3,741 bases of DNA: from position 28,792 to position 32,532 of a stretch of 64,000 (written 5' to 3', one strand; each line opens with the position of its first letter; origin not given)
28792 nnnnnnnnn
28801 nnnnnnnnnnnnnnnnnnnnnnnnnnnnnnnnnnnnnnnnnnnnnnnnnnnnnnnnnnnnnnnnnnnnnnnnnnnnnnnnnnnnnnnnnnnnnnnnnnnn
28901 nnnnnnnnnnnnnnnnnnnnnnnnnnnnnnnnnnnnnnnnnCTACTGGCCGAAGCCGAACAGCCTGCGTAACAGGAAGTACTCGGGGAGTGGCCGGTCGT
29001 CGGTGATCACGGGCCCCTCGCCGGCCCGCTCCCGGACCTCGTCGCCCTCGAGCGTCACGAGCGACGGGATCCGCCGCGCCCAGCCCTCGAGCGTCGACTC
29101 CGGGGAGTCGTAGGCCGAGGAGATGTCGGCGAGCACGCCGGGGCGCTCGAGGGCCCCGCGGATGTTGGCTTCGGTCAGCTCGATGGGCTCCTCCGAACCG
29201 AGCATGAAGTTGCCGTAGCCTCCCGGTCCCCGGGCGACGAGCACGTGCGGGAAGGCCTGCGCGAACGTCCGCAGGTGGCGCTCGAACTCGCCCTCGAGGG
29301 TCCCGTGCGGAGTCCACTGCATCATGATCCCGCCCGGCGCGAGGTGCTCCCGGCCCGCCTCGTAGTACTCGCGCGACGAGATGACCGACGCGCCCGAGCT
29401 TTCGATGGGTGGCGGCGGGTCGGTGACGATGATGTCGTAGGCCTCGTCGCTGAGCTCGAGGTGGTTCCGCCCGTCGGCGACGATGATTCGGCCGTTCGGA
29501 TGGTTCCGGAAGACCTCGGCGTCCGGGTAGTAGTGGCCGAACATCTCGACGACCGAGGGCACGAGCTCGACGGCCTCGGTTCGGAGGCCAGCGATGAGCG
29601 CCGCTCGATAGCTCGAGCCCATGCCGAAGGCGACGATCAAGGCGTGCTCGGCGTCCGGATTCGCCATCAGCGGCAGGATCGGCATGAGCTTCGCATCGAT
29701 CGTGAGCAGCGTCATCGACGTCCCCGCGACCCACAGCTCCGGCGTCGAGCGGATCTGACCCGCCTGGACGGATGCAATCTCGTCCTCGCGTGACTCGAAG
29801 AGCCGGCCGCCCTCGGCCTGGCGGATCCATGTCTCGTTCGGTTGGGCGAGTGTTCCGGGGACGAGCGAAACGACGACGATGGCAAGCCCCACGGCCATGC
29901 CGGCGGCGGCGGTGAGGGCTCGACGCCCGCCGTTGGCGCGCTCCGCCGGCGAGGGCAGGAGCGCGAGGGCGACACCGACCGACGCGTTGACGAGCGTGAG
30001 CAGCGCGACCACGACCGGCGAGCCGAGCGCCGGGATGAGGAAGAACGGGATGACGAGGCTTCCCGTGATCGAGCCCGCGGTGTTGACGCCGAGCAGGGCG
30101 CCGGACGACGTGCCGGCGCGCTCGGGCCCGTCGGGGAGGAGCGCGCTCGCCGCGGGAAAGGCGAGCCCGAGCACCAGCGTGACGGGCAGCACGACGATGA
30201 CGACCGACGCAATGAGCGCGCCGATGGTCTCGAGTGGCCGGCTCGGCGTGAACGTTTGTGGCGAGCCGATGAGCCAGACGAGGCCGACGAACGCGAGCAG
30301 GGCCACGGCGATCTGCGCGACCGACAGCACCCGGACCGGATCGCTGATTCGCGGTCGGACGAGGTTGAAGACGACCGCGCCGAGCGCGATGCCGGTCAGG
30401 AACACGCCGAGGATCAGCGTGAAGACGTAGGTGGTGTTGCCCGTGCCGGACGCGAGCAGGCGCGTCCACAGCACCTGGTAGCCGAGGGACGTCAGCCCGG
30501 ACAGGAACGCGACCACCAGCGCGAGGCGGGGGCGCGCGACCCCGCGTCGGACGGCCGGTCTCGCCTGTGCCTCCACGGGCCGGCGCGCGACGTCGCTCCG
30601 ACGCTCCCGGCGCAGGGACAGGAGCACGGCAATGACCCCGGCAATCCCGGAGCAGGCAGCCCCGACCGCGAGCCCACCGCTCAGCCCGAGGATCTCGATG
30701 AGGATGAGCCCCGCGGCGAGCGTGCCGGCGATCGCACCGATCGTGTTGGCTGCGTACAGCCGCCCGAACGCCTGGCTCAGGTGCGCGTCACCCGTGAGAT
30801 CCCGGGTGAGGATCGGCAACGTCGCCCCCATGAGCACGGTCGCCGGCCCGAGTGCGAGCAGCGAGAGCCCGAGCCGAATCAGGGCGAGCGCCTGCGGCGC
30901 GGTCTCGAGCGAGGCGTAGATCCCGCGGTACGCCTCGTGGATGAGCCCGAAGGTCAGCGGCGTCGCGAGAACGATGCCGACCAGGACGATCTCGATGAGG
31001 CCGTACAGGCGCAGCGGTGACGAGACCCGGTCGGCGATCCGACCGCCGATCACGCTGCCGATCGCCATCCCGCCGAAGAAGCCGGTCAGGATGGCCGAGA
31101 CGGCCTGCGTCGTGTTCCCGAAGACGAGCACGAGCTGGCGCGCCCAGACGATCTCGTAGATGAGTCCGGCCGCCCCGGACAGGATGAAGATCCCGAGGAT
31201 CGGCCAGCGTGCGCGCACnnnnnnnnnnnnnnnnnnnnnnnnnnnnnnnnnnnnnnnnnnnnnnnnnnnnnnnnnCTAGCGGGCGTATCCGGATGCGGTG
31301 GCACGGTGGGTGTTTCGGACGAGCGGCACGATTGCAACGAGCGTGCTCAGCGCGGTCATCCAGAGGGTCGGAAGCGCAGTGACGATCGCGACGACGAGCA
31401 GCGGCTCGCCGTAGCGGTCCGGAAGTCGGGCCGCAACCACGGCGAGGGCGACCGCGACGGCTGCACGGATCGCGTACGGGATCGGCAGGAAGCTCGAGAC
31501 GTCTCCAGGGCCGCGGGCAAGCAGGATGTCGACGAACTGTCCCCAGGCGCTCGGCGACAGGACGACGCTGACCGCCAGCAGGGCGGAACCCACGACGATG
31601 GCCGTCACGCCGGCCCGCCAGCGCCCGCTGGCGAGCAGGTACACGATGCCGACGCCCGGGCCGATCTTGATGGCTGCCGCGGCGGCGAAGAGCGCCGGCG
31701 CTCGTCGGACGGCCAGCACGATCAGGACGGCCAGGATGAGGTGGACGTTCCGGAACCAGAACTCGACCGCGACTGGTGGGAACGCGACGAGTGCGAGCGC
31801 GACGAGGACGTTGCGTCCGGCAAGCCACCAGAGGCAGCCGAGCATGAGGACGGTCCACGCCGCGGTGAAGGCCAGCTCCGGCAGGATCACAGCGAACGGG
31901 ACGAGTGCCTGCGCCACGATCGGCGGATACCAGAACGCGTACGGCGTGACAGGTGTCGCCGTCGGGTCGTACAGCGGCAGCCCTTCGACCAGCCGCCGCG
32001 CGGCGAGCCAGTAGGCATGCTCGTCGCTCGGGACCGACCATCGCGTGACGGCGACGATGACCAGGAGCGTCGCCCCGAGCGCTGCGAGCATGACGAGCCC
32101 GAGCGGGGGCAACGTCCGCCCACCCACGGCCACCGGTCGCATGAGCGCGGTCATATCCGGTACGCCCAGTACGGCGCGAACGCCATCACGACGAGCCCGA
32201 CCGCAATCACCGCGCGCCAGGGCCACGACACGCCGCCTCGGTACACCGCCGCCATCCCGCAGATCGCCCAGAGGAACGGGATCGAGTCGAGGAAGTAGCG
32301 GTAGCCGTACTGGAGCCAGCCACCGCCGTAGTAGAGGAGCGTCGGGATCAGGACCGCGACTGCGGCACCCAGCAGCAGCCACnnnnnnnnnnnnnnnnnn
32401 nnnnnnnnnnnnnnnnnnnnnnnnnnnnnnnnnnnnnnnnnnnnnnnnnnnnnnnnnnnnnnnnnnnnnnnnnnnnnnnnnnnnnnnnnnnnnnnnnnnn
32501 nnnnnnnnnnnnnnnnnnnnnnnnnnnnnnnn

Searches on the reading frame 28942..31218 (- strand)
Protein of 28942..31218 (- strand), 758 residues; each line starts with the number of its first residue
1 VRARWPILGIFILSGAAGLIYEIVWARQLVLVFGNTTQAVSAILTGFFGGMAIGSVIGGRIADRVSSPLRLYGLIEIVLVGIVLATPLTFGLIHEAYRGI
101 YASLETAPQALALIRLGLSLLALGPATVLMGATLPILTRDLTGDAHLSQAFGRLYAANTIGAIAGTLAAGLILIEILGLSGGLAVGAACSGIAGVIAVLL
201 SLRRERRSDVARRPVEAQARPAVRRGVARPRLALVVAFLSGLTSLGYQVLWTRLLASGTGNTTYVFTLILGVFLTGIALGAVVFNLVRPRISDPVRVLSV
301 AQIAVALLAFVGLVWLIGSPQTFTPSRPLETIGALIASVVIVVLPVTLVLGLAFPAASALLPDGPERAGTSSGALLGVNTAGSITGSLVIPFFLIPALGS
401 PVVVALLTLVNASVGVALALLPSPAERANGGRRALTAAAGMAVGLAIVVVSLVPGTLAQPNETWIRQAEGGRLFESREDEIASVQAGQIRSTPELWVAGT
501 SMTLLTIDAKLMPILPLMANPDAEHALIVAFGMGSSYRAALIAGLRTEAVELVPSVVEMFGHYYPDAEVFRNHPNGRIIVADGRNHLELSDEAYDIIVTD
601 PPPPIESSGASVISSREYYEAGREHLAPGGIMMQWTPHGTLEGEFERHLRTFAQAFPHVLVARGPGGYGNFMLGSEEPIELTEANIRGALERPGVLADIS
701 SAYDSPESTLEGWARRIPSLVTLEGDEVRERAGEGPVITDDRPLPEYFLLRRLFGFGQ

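Call 30: search_protein_families(library=ncbifam, proteins=[window:28942-31218:-], max_evalue=0.0001)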
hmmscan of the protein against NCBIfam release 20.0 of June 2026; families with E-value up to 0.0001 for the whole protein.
window:28942-31218:- (758 aa): 4 families
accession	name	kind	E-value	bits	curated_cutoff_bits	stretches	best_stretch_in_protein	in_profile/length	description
NF037959.1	MFS_SpdSyn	subfamily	1.4e-27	96.6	40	2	16-208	2-189/480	fused MFS/spermidine synthase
NF002956.0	PRK03612.1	equivalog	1.6e-23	82.9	472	2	4-208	19-205/522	polyamine aminopropyltransferase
NF002010.0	PRK00811.1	equivalog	2.2e-11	43.5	260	1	513-659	69-217/287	polyamine aminopropyltransferase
TIGR00417.1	speE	equivalog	2.9e-11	43.1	249.55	1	511-659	61-210/271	spermidine synthase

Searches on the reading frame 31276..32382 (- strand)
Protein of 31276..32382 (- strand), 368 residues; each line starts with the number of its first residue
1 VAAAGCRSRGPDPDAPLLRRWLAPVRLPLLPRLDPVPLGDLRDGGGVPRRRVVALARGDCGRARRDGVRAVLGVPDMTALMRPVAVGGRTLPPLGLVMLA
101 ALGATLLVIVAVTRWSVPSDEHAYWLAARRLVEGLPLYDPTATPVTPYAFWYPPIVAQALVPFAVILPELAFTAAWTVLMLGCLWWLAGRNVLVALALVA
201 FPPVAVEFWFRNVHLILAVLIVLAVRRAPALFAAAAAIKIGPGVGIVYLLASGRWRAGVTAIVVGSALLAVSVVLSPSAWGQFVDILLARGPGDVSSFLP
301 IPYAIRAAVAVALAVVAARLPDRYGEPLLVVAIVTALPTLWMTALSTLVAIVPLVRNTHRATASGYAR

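Call 41: search_protein_families(library=pfam, proteins=[window:31276-32382:-], max_evalue=0.001)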
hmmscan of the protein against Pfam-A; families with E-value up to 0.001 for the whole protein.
window:31276-32382:- (368 aa): 1 family
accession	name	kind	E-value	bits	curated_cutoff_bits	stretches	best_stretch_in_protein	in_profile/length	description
PF09594.16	GT87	-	1e-11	45.5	25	1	150-341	1-213/237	Glycosyltransferase family 87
